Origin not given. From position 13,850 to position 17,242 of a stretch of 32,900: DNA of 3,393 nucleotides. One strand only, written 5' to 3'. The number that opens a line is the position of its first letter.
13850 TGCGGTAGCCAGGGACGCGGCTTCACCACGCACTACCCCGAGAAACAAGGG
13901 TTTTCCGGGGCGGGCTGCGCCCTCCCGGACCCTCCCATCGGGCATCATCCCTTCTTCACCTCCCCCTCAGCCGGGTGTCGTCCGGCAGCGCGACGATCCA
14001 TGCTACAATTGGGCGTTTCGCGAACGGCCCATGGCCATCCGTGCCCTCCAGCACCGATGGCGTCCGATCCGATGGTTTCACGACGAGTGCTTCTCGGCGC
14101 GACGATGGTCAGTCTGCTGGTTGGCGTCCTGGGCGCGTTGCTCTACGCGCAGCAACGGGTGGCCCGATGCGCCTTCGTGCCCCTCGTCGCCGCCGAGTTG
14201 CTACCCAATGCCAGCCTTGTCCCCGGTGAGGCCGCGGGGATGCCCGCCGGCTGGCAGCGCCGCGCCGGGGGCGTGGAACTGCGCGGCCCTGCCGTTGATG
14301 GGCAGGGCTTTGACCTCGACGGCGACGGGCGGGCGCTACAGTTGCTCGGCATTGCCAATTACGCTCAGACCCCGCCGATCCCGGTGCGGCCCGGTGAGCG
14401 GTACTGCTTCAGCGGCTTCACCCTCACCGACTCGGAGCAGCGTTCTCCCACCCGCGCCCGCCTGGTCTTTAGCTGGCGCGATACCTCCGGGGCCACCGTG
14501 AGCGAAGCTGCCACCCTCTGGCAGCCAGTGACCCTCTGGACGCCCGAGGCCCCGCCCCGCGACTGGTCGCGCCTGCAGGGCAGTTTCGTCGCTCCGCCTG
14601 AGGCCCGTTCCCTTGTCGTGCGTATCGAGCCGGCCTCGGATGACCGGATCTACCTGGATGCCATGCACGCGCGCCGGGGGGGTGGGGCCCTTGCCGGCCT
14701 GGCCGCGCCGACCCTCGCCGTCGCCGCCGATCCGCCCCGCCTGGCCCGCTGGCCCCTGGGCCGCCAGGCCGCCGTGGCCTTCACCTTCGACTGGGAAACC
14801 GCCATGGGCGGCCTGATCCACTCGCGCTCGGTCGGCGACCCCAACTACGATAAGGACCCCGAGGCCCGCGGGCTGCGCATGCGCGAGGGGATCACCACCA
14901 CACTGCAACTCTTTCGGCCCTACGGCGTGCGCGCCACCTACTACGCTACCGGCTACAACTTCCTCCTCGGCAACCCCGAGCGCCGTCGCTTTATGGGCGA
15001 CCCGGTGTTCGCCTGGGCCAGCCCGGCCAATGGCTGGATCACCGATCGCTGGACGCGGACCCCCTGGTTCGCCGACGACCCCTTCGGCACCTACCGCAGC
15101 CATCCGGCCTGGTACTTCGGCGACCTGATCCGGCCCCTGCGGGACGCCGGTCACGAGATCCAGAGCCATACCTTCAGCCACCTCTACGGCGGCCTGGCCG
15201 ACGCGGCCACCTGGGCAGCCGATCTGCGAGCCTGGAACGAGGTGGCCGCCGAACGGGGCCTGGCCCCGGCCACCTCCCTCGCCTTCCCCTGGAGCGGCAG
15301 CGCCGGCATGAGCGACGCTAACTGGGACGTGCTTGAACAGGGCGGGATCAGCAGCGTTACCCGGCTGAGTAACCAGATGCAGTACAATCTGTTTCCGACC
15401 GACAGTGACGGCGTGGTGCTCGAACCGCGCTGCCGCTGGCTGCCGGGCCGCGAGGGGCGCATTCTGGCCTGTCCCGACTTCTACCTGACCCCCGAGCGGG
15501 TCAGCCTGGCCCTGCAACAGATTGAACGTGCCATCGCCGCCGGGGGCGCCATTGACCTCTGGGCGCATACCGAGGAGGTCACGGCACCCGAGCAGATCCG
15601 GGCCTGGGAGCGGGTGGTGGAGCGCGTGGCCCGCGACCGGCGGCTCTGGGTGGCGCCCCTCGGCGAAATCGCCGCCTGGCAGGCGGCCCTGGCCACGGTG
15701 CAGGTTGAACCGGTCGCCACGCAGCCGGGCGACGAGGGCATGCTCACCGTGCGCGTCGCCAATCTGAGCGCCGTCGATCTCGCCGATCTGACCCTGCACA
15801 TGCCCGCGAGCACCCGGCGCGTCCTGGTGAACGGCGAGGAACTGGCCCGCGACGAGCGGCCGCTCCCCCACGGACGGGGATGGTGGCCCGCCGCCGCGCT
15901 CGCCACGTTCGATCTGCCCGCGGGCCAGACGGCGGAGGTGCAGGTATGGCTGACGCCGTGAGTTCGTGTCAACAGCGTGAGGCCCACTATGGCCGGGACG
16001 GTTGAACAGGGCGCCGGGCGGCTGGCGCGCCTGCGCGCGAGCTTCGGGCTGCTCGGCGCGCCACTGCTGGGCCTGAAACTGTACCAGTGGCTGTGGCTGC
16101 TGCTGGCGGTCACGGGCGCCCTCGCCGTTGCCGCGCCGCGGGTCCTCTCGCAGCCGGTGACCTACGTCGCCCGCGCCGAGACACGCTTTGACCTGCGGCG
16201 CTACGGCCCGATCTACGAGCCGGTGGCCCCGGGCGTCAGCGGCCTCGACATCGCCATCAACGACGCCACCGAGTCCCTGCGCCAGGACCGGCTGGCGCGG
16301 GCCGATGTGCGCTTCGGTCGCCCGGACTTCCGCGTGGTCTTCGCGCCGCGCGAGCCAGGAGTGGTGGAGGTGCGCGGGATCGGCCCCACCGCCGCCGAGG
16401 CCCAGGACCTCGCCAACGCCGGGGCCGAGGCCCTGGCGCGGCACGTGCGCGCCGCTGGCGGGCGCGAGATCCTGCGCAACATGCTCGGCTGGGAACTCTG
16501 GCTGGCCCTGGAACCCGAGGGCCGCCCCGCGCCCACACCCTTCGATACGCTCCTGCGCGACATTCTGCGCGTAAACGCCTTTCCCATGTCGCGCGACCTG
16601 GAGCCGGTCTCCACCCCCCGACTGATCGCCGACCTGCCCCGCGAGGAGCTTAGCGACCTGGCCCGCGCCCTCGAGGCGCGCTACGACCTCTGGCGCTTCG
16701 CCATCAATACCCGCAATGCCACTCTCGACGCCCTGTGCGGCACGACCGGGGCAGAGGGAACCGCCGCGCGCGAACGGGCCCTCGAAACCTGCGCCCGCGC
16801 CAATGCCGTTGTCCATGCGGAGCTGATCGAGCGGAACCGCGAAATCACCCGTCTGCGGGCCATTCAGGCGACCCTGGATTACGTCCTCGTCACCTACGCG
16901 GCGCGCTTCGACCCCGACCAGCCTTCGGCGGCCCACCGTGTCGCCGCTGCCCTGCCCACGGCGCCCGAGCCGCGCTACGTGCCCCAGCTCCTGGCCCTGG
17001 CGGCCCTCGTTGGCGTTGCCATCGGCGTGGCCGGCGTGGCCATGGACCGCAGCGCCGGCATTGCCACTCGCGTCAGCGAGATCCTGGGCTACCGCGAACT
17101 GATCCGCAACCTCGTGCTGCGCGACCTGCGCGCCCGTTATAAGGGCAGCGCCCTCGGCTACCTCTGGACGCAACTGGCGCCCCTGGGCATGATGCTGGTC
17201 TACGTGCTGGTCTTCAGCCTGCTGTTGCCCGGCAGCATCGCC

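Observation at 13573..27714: Surface-glycan assembly/export island with a non-canonical parts list (candidate undescribed variant of the ABC-transporter-dependent pathway)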

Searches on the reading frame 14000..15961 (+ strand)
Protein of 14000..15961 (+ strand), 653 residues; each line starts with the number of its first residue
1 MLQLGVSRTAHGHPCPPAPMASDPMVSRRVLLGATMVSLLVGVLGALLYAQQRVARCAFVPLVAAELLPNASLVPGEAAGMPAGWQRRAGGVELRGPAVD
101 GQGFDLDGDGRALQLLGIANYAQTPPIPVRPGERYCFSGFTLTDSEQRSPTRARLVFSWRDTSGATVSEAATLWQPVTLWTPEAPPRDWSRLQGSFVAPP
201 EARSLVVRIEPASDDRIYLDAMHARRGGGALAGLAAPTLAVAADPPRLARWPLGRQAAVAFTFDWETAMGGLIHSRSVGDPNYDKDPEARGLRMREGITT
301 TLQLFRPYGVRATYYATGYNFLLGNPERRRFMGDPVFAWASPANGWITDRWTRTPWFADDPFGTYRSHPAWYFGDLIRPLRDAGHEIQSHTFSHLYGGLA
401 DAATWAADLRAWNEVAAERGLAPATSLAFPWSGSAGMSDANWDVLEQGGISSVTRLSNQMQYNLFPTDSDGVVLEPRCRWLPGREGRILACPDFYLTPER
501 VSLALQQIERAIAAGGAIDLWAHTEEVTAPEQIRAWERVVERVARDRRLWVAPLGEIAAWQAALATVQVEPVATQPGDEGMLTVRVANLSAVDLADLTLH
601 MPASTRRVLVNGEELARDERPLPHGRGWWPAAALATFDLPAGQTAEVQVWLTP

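Call 4: search_protein_families(library=pfam, proteins=[window:14000-15961:+], max_evalue=0.01)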
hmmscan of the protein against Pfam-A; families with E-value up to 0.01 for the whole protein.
window:14000-15961:+ (653 aa): 1 family
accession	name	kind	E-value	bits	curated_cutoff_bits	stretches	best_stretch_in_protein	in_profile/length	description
PF01522.26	Polysacc_deac_1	-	3.2e-05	24.3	23.1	1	296-430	19-104/124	Polysaccharide deacetylase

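Call 26: find_homologous_proteins(query=window:14057-15958:+, max_evalue=0.00001)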
Query window:14057-15958:+ (634 aa): 400 proteins with E <= 0.00001 among 8000 candidates; the best 120 are listed.
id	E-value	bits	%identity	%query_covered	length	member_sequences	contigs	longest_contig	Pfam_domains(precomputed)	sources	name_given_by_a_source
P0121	0.0e+0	1325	91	100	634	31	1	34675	PF01522.27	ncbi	-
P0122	0.0e+0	1256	87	100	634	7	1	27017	PF01522.27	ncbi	-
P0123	0.0e+0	1256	87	99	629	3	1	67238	-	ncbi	ncbi:MAG: polysaccharide deacetylase family protein [Chloroflexaceae bacterium]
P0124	0.0e+0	1104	78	99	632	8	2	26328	PF01522.27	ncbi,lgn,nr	ncbi:MAG: polysaccharide deacetylase family protein [Chloroflexi bacterium]|nr:polysaccharide deacet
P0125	0.0e+0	1031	71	99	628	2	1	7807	-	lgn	-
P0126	5.8e-298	1008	71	99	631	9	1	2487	-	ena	-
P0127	2.9e-291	986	69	99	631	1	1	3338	PF01522.27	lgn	-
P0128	5.8e-291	985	69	99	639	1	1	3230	-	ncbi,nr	ncbi:MAG: polysaccharide deacetylase [Chloroflexales bacterium]|nr:polysaccharide deacetylase [Chlor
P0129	3.8e-289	979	69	99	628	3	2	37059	-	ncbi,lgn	ncbi:MAG: polysaccharide deacetylase family protein [Chloroflexi bacterium OHK40]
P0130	7.8e-289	978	70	99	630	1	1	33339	-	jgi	jgi:hypothetical protein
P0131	5.4e-284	962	69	99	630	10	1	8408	-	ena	-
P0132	5.0e-283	959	70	99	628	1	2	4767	-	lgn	-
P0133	7.0e-283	958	68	99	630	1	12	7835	-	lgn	-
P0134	1.3e-279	948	68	99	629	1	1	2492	-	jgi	jgi:hypothetical protein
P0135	3.7e-279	946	68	99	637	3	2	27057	-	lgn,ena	-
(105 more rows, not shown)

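Call 39: predict_structure(alignment_id=A3)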
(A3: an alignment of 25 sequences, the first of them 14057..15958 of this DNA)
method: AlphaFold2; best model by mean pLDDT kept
length: 634 residues; sequences in the alignment: 25
mean_pLDDT: 89.5   pTM: 0.86
mean pLDDT of the five models: 89.5, 88.0, 87.8, 84.1, 82.4
residues with pLDDT >= 90: 411; 70-90: 184; 50-70: 30; < 50: 9
segments of 3 or more residues with pLDDT < 50: 1-3, 221-224
pLDDT, mean of each block of 10 residues (from residue 1): 57 88 91 86 80 89 92 88 86 93 96 96 90 96 95 95 90 96 97 95 93 81 67 96 84 55 70 90 96 94 89 88 80 84 86 91 96 85 93 95 95 83 95 92 91 93 94 95 97 96 91 96 96 96 93 76 92 95 91 95 92 95 96 82
secondary structure, 60 per line:
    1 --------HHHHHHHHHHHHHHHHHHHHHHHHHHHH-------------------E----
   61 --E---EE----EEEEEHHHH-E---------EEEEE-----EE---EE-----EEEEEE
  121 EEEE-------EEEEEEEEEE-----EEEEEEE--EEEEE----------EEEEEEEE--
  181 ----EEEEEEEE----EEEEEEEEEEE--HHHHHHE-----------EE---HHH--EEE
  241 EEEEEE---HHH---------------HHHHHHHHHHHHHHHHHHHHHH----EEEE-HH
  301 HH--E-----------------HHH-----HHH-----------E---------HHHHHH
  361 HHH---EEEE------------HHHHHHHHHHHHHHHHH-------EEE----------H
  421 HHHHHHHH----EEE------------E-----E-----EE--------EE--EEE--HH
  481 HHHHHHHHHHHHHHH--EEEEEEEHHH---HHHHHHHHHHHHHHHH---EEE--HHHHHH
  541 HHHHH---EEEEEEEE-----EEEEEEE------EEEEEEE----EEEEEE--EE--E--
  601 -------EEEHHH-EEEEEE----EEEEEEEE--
elements in order: H9-36 E73-77 H78-81 E93-97 E115-124 E132-141 E147-153 E156-160 E171-178 E185-192 E197-207 H210-215 E238-246 H268-289 E294-297 H299-302 H355-363 E367-370 H383-399 E407-409 H420-428 E433-435 E474-476 H479-495 E498-504 H511-526 E530-532 H535-545 E549-556 E562-568 E575-581 E586-591 E608-610 E615-620 E625-632
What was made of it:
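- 14057..15961 (+): g2: membrane-anchored extracytoplasmic enzyme made of a CBM-like beta-sandwich, a NodB/CE4-fold domain and a C-terminal beta domain. AlphaFold2 pLDDT 89.5 (call 39).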

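Call 45: fold_search(model_id=the predicted structure, library=pdb)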
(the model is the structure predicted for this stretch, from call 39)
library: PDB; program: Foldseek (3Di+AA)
matches with E <= 10: 1677; with E <= 0.001: 286
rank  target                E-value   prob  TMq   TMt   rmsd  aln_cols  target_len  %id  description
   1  8qpg_TA               1.5e-12  1.00  0.29  0.41  15.1       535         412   12  Turret of Haloferax tailed virus 1 (released 2024-10-09)
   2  3rxz_B                1.8e-12  1.00  0.34  0.72   8.6       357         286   19  Crystal structure of putative polysaccharide deacetylase from Mycobacterium smegmatis (released 2011-06-22)
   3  3rxz_A                1.8e-12  1.00  0.34  0.71   8.6       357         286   19  Crystal structure of putative polysaccharide deacetylase from Mycobacterium smegmatis (released 2011-06-22)
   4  3rxz_C                4.0e-12  1.00  0.34  0.72   4.9       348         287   20  Crystal structure of putative polysaccharide deacetylase from Mycobacterium smegmatis (released 2011-06-22)
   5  3cl6_A                7.7e-11  1.00  0.32  0.62   6.5       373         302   13  Crystal structure of Puue Allantoinase (released 2008-06-10)
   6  1z7a_F                1.1e-10  1.00  0.33  0.66   6.6       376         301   14  Crystal structure of probable Polysaccharide deacetylase from Pseudomonas aeruginosa PAO1 (released 2005-05-10)
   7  2wys_A                1.6e-10  1.00  0.19  0.23  22.1       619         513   10  High resolution crystallographic structure of the Clostridium thermocellum N-terminal endo-1,4-beta-D-xylanase 10B (Xy (released 2010-08-25)
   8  1z7a_C                2.1e-10  1.00  0.32  0.64   6.6       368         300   14  Crystal structure of probable Polysaccharide deacetylase from Pseudomonas aeruginosa PAO1 (released 2005-05-10)
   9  1z7a_A                4.5e-10  1.00  0.32  0.64   6.5       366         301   14  Crystal structure of probable Polysaccharide deacetylase from Pseudomonas aeruginosa PAO1 (released 2005-05-10)
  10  3qbu_A                8.2e-10  1.00  0.31  0.63   8.3       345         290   15  Crystal structure of putative peptidoglycan deactelyase (HP0310) from Helicobacter pylori (released 2011-05-25)
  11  2w5f_A                9.8e-10  1.00  0.19  0.23  22.4       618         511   10  High resolution crystallographic structure of the Clostridium thermocellum N-terminal endo-1,4-beta-D-xylanase 10B (Xy (released 2010-01-19)
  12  4xup_C                1.0e-09  1.00  0.18  0.65   3.7       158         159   19  Structure of the N-terminal CBM22-1-CBM22-2 tandem domain from Paenibacillus barcinonensis Xyn10C (released 2015-06-03)
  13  2w5f_B                1.0e-09  1.00  0.19  0.23  22.0       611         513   10  High resolution crystallographic structure of the Clostridium thermocellum N-terminal endo-1,4-beta-D-xylanase 10B (Xy (released 2010-01-19)
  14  4xup_E                1.2e-09  1.00  0.19  0.64   6.6       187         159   19  Structure of the N-terminal CBM22-1-CBM22-2 tandem domain from Paenibacillus barcinonensis Xyn10C (released 2015-06-03)
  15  3s6o_A                1.8e-09  1.00  0.32  0.63   5.1       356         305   17  Crystal structure of a Polysaccharide deacetylase family protein from Burkholderia pseudomallei (released 2011-06-15)
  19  3s6o_C                1.6e-08  1.00  0.32  0.63   5.5       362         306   17  Crystal structure of a Polysaccharide deacetylase family protein from Burkholderia pseudomallei (released 2011-06-15)
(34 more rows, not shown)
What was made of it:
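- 14057..15961 (+): Foldseek matches 3rxz (TM 0.72), PuuE and HP0310 for the barrel, and CBM22/CBM16/CBM4 for the N-domain (call 45).
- On CE4 / NodB polysaccharide deacetylase: Foldseek: 3rxz at TM 0.72, E 1.8e-12, and also 1z7a, 3qbu and 3s6o (call 45).
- Checked: The AlphaFold2 model (pLDDT 89.5) has a CBM22/CBM16-like beta-sandwich, a NodB/CE4-fold barrel and a C-terminal beta domain (calls 39, 45).
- The NodB fold plus CBM fold of g2 (call 45).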

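Call 59: search_protein_families(library=ncbifam, proteins=[window:14057-15961:+], max_evalue=0.001)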
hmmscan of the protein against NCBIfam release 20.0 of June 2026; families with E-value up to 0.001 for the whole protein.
window:14057-15961:+ (634 aa): 1 family
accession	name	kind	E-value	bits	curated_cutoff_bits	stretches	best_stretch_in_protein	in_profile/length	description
NF050820.1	PolSacchBiosHfsH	equivalog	3.4e-06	26.9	400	1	359-414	87-142/249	oligosaccharide deacetylase HfsH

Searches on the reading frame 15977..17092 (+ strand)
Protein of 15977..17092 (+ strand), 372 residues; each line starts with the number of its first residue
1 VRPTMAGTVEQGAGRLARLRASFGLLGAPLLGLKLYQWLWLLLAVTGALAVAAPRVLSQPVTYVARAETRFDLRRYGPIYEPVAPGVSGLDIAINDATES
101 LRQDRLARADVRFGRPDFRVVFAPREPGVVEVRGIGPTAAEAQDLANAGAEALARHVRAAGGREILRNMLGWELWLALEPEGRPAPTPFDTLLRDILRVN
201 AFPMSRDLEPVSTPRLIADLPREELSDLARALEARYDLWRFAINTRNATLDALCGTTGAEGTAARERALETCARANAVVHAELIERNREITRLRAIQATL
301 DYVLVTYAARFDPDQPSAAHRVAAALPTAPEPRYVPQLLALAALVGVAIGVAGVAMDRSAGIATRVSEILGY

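Call 24: search_solved_structures(query=A2, max_evalue=10)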
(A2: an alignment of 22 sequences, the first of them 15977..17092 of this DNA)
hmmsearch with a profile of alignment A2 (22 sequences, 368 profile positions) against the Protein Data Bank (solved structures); distinct sequences matched with E-value up to 10: 3.
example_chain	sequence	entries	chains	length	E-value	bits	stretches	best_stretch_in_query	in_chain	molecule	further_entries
2zxx_A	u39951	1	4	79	0.68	11.9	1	257-303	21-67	Geminin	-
4bry_A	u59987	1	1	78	0.8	11.7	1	257-303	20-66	GEMININ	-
1vki_A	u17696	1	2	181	1.2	11.1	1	96-137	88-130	HYPOTHETICAL PROTEIN ATU3699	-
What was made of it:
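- On Polysaccharide co-polymerase (PCP: Wzz/Wzc/KpsE): No PCP hit in a PDB profile search at E 10 (call 24).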

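Call 25: search_protein_families(library=pfam, proteins=[window:15977-17092:+], max_evalue=10)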
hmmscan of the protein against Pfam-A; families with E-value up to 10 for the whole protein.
window:15977-17092:+ (372 aa): 0 families
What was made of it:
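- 15989..17070 (+): g3, N-terminal part: PCP-like domain (TM helix, alpha/beta base plus helical hairpin, TM helix). No Pfam or PDB sequence hit (calls 24, 25).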

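Call 30: predict_structure(alignment_id=A2)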
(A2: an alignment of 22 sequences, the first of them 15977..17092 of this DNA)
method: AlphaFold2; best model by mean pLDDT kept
length: 372 residues; sequences in the alignment: 22
mean_pLDDT: 88.6   pTM: 0.76
mean pLDDT of the five models: 88.6, 88.4, 87.0, 86.8, 86.3
residues with pLDDT >= 90: 251; 70-90: 84; 50-70: 32; < 50: 5
segments of 3 or more residues with pLDDT < 50: 1-5
pLDDT, mean of each block of 10 residues (from residue 1): 48 63 70 87 95 91 97 92 90 94 90 94 96 97 98 95 91 84 84 93 71 82 93 93 93 88 91 97 96 97 93 90 96 92 95 89 75 69
secondary structure, 60 per line:
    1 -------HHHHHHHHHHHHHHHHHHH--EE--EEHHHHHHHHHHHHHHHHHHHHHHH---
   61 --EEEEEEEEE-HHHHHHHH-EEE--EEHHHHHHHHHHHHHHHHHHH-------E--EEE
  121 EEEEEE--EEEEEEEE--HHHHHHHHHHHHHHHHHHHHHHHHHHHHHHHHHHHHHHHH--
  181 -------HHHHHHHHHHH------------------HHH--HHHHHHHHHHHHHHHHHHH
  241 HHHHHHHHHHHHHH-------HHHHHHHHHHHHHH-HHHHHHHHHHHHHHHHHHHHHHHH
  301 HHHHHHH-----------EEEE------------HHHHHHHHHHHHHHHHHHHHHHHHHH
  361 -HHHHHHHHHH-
elements in order: H8-26 H35-57 E63-71 H73-80 E82-84 H89-107 E118-126 E129-136 H139-178 H188-198 H222-254 H262-275 H277-307 E319-322 H335-360 H362-371
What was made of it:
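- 15989..17070 (+): AlphaFold2 pLDDT 88.6 (call 30).
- On Polysaccharide co-polymerase (PCP: Wzz/Wzc/KpsE): Helices 35-57 and 335-360 in the AlphaFold2 model (call 30).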

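Call 32: fold_search(model_id=the predicted structure, library=pdb)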
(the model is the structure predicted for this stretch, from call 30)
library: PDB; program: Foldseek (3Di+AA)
matches with E <= 10: 627; with E <= 0.001: 6
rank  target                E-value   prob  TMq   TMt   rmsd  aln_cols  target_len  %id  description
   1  6rbg_A                5.3e-05  1.00  0.28  0.32  24.6       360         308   16  full-length bacterial polysaccharide co-polymerase (released 2020-11-18)
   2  8p3p_A                6.2e-05  1.00  0.32  0.35  25.9       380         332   15  Full-length bacterial polysaccharide co-polymerase WzzE mutant R267E from E. coli. C4 symmetry (released 2023-07-26)
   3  8p3o_A                1.7e-04  1.00  0.31  0.34  27.5       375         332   15  Full-length bacterial polysaccharide co-polymerase WzzE mutant R267A from E. coli. C4 symmetry (released 2023-07-26)
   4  9r62_K                2.0e-04  1.00  0.29  0.17  25.0       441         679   12  CPS co-polymerase Wzc_C1 (released 2026-03-04)
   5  9r68_I                2.1e-04  1.00  0.27  0.17  37.0       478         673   12  CPS secretion pathway Wza-Wzc_C1 (Conf 2) (released 2026-03-04)
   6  8bhw_A                4.1e-04  1.00  0.32  0.35  27.0       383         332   14  Full-length bacterial polysaccharide co-polymerase WzzE from E. coli. C4 symmetry (released 2023-07-26)
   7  8tsh_F                1.1e-03  1.00  0.28  0.37  17.3       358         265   14  S. thermodepolymerans KpsMT(E151Q)-KpsE in complex with ATP (released 2024-04-17)
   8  9r64_I                1.6e-03  0.99  0.27  0.17  37.4       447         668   11  CPS secretion pathway Wza-Wzc_C1 (Conf 0) (released 2026-03-04)
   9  8tsh_J                2.0e-03  1.00  0.37  0.50  15.4       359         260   13  S. thermodepolymerans KpsMT(E151Q)-KpsE in complex with ATP (released 2024-04-17)
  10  8tsh_I                2.5e-03  1.00  0.29  0.39  16.5       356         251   12  S. thermodepolymerans KpsMT(E151Q)-KpsE in complex with ATP (released 2024-04-17)
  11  8tsh_E                3.0e-03  1.00  0.32  0.43  15.9       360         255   12  S. thermodepolymerans KpsMT(E151Q)-KpsE in complex with ATP (released 2024-04-17)
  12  4zm1_B                3.7e-03  0.95  0.20  0.27  22.7       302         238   14  Shigella flexneri lipopolysaccharide O-antigen chain-length regulator WzzBSF - wild type (released 2016-03-23)
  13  9r62_I                4.1e-03  0.99  0.30  0.19  21.5       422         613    9  CPS co-polymerase Wzc_C1 (released 2026-03-04)
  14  8tsh_H                4.3e-03  0.99  0.27  0.36  15.6       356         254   12  S. thermodepolymerans KpsMT(E151Q)-KpsE in complex with ATP (released 2024-04-17)
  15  9exo_A                5.2e-03  0.99  0.30  0.18  16.4       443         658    9  Wzc-K540M-2YE MgADP C1 (released 2025-04-23)
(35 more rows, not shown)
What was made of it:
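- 15989..17070 (+): The top 50 Foldseek PDB hits are all Wzz, WzzE, Wzc, KpsE or FepE, with E down to 5e-5 (call 32).
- TM-scores to real PCPs are low (call 32).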

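Call 46: search_protein_representatives(alignment_id=A2)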
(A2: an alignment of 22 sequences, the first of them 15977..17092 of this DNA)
Query: 22 sequences, 368 profile positions. Proteins with E-value up to 0.001 (for the whole library): 33; up to 1e-10: 27; up to 1e-30: 9. The best 33 are listed.
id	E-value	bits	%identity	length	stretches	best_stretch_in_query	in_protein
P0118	2.2e-145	500.6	-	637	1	12-368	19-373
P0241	4.9e-85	302.0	-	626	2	8-232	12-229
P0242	1.2e-54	202.0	-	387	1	16-232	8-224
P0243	1.0e-49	185.8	-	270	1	17-138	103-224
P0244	7.3e-46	173.1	-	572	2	37-246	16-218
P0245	1.4e-39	152.5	-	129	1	17-131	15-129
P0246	6.5e-37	143.7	-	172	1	17-185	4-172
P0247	6.4e-33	130.5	-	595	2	27-261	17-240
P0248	1.7e-31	125.8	-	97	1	190-262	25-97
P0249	2.5e-30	122.0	-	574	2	33-234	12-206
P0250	5.2e-30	120.9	-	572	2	38-231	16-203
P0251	3.9e-29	118.1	-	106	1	6-101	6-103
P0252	1.1e-28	116.6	-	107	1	1-104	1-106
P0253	1.7e-27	112.7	-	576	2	22-234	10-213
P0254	4.1e-25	104.8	-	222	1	15-146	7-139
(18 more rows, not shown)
